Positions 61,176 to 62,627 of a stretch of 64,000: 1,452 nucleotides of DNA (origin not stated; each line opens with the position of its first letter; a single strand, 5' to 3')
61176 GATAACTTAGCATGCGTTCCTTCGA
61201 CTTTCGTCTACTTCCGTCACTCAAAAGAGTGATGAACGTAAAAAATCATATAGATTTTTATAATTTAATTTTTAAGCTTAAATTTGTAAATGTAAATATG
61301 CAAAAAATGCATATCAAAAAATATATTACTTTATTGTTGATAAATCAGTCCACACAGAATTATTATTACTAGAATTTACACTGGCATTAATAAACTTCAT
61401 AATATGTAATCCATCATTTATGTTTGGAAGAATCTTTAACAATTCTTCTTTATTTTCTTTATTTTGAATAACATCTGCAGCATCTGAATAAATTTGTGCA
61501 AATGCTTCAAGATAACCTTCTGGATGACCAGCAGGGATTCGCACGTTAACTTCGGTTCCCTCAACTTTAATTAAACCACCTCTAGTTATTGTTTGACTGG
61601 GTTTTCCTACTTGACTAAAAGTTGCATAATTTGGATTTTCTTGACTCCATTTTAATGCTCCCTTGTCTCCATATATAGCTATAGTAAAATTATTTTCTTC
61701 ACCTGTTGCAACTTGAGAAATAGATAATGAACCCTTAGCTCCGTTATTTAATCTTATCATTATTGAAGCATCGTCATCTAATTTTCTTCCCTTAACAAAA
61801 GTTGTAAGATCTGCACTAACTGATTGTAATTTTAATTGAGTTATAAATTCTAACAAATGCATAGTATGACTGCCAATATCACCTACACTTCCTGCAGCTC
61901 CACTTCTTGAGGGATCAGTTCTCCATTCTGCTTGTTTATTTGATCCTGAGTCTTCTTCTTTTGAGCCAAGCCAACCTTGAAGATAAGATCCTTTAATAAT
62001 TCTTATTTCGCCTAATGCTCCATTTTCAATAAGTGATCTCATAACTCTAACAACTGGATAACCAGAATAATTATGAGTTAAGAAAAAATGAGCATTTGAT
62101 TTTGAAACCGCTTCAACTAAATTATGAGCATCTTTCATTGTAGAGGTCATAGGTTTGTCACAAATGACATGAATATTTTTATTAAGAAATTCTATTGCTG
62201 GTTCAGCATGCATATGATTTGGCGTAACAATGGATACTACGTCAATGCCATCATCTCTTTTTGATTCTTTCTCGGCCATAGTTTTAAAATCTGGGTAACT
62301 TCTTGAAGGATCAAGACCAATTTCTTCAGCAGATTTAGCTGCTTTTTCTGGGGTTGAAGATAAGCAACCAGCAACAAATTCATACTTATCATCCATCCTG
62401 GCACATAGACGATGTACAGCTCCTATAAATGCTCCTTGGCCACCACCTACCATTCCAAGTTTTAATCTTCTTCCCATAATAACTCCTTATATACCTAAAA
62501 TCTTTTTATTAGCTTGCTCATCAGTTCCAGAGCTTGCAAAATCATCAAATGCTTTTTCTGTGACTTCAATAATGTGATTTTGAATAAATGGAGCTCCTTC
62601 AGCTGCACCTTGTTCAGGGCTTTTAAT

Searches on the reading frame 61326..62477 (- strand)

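Call 72: search_protein_families(library=pfam, proteins=[window:61326-62477:-], max_evalue=0.001)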
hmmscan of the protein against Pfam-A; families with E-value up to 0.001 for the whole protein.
window:61326-62477:- (383 aa): 4 families
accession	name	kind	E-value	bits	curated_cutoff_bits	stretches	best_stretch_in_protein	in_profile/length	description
PF22725.1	GFO_IDH_MocA_C3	-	7.6e-28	97.4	27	1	144-275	2-123/124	GFO/IDH/MocA C-terminal domain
PF01408.29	GFO_IDH_MocA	-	2.4e-19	70.6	24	1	6-133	2-118/120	Oxidoreductase family, NAD-binding Rossmann fold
PF02894.22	GFO_IDH_MocA_C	-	1e-18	68.4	22.9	1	147-374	1-214/218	Oxidoreductase family, C-terminal alpha/beta domain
PF22685.1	Gal80p_C-like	-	0.00075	20.1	29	0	141-237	1-91/152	Gal80p, C-terminal domain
